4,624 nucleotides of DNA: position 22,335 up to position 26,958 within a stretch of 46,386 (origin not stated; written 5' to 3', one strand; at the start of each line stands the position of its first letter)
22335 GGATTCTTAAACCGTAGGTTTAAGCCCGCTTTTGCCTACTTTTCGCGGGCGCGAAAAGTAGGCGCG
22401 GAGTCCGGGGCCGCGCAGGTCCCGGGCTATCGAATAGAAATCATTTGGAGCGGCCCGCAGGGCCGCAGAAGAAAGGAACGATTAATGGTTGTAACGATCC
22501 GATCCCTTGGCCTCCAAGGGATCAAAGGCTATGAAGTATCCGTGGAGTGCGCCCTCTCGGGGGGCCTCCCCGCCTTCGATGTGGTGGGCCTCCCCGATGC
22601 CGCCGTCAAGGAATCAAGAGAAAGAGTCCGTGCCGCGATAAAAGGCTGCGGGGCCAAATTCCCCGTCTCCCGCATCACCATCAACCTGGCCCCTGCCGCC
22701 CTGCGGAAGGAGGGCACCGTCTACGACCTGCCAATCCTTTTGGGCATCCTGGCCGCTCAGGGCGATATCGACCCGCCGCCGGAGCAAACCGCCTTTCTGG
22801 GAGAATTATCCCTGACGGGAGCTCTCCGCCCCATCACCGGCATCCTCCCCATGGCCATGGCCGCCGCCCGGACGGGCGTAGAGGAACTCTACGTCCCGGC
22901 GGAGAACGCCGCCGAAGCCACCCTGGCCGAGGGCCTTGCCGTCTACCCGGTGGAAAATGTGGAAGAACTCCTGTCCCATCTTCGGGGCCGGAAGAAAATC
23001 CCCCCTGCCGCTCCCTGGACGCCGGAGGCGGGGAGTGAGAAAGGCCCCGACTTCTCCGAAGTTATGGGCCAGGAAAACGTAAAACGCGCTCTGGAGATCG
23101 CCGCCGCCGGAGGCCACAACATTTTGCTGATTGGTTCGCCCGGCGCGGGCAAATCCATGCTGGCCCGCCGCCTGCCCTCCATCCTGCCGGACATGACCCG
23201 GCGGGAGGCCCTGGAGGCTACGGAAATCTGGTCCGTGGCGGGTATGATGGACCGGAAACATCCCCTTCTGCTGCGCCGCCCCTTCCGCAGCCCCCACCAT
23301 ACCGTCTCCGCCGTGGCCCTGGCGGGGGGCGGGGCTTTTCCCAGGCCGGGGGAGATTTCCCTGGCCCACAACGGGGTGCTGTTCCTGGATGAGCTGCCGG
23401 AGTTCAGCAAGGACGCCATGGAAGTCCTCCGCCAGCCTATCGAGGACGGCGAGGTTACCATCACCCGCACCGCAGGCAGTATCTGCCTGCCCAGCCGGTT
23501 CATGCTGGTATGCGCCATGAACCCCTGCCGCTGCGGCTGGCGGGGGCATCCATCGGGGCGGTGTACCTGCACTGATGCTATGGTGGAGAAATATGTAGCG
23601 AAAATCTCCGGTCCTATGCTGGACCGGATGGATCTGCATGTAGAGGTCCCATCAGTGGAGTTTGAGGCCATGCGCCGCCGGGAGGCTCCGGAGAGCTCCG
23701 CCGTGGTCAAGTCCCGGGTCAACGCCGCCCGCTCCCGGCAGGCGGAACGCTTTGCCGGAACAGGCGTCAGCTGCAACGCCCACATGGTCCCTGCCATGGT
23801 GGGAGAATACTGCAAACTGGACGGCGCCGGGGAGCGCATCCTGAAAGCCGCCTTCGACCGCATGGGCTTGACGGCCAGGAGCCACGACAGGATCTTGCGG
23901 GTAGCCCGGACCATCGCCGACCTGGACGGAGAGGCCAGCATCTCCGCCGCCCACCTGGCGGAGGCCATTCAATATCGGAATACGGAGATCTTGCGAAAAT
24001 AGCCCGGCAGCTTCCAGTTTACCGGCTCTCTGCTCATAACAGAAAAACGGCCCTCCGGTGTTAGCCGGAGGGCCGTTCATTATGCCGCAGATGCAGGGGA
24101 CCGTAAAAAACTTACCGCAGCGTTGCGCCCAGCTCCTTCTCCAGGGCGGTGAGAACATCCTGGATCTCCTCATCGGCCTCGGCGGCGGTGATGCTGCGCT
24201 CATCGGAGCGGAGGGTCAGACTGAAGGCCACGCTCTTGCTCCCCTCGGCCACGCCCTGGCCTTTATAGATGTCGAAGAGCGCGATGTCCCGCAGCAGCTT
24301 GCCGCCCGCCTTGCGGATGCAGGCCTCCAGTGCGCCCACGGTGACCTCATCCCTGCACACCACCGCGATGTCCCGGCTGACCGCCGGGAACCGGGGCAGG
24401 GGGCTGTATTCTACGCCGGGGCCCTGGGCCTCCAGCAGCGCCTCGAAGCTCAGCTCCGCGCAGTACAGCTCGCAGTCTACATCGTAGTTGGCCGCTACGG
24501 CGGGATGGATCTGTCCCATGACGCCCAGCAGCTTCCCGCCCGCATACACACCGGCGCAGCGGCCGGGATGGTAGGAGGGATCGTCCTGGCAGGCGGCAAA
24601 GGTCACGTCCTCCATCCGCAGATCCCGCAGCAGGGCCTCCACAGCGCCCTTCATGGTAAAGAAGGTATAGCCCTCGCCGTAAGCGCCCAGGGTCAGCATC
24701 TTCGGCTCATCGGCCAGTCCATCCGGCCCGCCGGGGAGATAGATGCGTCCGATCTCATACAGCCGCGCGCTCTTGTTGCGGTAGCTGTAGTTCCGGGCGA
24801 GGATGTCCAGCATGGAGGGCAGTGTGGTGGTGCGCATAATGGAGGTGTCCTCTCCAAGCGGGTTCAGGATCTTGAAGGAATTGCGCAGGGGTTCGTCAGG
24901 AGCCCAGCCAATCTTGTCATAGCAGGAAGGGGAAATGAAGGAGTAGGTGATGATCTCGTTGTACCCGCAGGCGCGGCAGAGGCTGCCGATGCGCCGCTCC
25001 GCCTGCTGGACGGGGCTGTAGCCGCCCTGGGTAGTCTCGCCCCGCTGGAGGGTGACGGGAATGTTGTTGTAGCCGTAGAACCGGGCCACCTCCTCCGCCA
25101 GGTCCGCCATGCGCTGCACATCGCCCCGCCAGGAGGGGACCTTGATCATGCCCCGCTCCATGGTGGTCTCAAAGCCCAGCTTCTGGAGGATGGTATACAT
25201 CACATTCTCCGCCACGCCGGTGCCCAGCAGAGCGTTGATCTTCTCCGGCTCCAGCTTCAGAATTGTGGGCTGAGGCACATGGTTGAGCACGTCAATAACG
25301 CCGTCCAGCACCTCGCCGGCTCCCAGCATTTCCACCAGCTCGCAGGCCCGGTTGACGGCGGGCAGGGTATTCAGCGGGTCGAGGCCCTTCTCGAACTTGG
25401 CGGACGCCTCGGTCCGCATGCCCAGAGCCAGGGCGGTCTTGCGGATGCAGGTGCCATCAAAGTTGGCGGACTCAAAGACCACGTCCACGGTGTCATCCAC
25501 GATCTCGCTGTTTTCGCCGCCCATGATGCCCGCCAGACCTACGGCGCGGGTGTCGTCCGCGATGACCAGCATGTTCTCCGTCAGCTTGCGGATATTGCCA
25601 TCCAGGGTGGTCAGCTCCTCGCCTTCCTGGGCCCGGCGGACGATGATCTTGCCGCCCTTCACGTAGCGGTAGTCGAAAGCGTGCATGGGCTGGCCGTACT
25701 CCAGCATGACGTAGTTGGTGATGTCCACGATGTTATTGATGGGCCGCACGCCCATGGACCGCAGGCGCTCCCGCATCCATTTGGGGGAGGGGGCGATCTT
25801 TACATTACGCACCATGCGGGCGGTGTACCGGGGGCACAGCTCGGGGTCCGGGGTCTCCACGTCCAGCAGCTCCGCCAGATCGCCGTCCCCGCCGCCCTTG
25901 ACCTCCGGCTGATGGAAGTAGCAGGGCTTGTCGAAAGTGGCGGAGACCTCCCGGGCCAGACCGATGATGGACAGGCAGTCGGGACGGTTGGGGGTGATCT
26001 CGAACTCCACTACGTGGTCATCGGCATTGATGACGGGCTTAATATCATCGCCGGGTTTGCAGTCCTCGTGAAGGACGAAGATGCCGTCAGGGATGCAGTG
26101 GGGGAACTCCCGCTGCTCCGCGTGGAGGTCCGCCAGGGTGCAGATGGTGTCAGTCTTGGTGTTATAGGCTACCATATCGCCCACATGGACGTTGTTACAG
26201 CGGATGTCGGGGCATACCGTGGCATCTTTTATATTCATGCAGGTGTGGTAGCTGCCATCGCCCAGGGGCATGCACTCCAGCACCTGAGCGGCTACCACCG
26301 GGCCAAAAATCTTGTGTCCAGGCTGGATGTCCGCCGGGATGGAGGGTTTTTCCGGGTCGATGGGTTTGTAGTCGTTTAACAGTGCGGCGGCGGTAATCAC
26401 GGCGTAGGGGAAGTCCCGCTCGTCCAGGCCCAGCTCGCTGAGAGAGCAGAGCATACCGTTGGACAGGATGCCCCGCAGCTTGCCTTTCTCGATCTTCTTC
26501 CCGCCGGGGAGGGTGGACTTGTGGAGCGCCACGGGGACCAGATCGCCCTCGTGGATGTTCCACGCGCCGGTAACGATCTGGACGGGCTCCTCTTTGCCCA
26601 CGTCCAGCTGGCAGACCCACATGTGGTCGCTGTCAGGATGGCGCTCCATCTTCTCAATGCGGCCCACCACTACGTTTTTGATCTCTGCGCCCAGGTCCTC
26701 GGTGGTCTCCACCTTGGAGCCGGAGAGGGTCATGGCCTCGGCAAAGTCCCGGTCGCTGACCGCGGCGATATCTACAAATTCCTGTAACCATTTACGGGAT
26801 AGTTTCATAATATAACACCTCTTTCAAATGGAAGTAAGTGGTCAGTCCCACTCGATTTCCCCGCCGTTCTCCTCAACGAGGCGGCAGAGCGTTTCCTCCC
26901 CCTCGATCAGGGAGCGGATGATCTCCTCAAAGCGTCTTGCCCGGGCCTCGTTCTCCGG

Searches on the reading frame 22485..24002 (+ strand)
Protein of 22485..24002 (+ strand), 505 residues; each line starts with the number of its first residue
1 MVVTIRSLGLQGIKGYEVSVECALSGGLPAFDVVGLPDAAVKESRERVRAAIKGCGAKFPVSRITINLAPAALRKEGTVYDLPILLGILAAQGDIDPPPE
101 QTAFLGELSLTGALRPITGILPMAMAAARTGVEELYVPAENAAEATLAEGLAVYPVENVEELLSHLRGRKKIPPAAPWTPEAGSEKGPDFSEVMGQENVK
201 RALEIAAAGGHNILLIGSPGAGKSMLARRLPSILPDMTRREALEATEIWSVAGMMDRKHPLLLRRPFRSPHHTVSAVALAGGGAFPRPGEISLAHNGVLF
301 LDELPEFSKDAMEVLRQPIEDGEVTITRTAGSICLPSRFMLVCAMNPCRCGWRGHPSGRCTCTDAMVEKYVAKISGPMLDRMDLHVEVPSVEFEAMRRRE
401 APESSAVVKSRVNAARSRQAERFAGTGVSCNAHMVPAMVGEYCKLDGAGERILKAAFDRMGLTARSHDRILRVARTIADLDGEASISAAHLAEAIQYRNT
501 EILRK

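Call 82: search_protein_families(library=pfam, proteins=[window:22485-24002:+], max_evalue=0.001)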
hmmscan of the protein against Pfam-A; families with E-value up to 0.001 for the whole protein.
window:22485-24002:+ (505 aa): 9 families
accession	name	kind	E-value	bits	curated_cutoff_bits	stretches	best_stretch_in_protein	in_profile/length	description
PF01078.27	Mg_chelatase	-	1.4e-91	305.9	20.3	1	189-394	1-205/207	Magnesium chelatase, subunit ChlI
PF13541.12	ChlI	-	8e-44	148.9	27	1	20-141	1-121/121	Subunit ChlI of Mg-chelatase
PF13335.12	Mg_chelatase_C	-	4.9e-33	114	26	1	403-498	2-94/94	Magnesium chelatase, subunit ChlI C-terminal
PF00493.29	MCM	-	5.2e-09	36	23.3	1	288-352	114-178/224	MCM P-loop domain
PF05362.19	Lon_C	-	6.6e-08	32.8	21.1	1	58-165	90-201/205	Lon protease (S16) C-terminal proteolytic domain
PF07728.20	AAA_5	-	9.4e-08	32.6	22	1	212-349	1-125/139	AAA domain (dynein-related subfamily)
PF00158.32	Sigma54_activat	-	4.7e-06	26.8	20.2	0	286-344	84-140/168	Sigma-54 interaction domain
PF05496.18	RuvB_N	-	8.3e-05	22.8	27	0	292-332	81-121/159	Holliday junction DNA helicase RuvB P-loop domain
PF13191.12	AAA_16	-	0.00046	21.2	32.6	0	199-234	12-48/167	AAA ATPase domain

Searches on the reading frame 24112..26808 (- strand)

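Call 82: search_protein_families(library=pfam, proteins=[window:24112-26808:-], max_evalue=0.001)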
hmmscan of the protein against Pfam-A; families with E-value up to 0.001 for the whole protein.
window:24112-26808:- (898 aa): 5 families
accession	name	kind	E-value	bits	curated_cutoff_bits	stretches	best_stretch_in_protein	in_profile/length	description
PF03483.22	B3_4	-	2.2e-70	236.2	29.3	1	325-495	2-172/174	B3/4 domain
PF17759.6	tRNA_synthFbeta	-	1.7e-63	214.4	22.4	1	583-788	1-214/214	Phenylalanyl tRNA synthetase beta chain CLM domain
PF03147.19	FDX-ACB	-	1.4e-27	96.4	31.1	1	805-898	1-94/94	Ferredoxin-fold anticodon binding domain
PF03484.21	B5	-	3.1e-18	66.2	28.6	1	518-580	2-67/67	tRNA synthetase B5 domain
PF01588.26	tRNA_bind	-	3.3e-18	66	27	1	46-130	1-79/96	Putative tRNA binding domain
